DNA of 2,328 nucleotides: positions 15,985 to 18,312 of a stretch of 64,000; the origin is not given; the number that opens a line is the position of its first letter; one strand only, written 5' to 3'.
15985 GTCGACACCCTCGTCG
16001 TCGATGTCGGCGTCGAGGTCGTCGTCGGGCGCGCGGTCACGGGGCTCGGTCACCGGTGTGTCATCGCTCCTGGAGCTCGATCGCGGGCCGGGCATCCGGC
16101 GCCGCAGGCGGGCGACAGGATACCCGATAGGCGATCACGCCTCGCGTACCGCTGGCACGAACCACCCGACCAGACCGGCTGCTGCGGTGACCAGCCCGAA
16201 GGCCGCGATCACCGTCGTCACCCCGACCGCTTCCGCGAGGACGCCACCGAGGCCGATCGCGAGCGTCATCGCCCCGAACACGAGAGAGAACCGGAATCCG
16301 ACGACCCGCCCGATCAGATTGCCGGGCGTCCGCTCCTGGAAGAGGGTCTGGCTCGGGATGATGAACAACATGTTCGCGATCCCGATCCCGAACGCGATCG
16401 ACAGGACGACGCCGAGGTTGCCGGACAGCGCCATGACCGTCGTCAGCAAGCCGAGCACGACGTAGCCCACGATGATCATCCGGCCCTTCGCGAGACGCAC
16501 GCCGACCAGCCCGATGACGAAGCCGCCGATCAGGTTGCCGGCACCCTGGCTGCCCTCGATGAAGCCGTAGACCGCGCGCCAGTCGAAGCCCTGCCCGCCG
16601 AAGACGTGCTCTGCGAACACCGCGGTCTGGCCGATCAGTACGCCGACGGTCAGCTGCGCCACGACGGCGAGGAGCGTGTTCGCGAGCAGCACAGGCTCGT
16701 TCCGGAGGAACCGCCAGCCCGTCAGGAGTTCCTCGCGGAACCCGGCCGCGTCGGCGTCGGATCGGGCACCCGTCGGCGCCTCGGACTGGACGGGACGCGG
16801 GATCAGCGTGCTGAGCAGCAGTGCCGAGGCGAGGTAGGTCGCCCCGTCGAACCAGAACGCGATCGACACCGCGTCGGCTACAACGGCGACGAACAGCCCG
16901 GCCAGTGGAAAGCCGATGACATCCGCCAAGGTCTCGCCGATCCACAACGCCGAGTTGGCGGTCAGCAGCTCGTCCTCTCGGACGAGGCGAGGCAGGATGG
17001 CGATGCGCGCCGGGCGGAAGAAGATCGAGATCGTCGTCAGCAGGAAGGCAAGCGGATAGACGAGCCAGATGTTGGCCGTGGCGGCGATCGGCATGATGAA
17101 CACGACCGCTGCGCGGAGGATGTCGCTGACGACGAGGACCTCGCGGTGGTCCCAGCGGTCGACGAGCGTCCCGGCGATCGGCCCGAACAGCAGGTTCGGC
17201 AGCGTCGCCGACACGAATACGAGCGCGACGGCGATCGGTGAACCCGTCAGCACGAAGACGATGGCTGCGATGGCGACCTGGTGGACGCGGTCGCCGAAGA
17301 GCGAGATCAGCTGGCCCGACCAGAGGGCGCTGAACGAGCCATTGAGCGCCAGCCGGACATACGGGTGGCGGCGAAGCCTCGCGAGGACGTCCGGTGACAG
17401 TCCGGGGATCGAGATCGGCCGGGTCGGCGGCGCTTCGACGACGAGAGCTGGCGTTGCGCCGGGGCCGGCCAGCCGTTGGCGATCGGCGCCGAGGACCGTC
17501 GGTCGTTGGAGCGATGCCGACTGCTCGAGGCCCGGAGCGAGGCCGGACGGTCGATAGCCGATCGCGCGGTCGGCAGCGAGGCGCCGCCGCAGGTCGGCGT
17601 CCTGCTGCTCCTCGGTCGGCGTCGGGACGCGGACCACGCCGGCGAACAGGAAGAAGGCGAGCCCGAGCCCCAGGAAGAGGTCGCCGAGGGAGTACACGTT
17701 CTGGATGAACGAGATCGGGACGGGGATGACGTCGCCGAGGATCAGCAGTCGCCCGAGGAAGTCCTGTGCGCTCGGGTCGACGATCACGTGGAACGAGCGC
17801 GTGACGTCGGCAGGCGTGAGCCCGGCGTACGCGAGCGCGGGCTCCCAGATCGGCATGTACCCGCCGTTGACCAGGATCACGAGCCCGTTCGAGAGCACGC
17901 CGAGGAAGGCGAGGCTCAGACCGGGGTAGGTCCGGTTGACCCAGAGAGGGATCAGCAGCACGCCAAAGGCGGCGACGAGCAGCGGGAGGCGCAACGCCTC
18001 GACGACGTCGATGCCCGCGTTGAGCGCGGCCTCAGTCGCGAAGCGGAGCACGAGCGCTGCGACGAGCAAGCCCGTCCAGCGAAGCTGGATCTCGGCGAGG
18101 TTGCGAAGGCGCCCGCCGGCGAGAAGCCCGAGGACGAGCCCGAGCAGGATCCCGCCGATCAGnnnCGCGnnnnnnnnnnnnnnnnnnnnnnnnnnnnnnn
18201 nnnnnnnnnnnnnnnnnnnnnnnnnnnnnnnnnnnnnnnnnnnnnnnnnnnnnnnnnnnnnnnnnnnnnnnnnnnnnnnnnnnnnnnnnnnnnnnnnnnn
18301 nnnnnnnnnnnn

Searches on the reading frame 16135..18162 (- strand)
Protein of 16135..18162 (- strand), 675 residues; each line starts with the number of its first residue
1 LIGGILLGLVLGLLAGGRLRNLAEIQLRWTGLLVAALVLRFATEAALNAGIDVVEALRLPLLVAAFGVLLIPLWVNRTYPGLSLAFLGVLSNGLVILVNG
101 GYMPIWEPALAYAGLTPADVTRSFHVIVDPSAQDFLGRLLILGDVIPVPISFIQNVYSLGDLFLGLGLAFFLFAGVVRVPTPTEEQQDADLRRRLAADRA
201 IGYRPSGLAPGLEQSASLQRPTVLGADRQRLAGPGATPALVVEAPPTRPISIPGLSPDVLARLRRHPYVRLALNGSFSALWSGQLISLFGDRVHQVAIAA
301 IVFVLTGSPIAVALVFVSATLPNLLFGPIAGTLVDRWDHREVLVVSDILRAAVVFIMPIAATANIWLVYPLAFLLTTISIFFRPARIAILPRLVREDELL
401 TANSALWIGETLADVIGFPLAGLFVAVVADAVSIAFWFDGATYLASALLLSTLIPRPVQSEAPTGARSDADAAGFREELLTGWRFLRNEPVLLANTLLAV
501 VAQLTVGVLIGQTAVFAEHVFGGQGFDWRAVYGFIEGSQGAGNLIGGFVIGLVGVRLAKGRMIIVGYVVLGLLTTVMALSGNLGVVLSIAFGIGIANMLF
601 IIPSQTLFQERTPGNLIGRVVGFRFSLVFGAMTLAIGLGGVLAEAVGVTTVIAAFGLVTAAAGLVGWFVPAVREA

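Call 69: search_protein_families(library=pfam, proteins=[window:16135-18162:-], max_evalue=0.00001)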
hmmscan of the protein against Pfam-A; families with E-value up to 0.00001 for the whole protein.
window:16135-18162:- (675 aa): 3 families
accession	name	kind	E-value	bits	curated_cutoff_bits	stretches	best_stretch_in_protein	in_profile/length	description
PF07690.21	MFS_1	-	4.5e-29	101.9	33.4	1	280-631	1-342/347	Major Facilitator Superfamily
PF05977.19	MFS_3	-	4.7e-23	81.9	27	1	275-667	10-391/524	Transmembrane secretion effector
PF17248.7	DUF5317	-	5.6e-23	82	25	1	24-172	1-150/151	Family of unknown function (DUF5317)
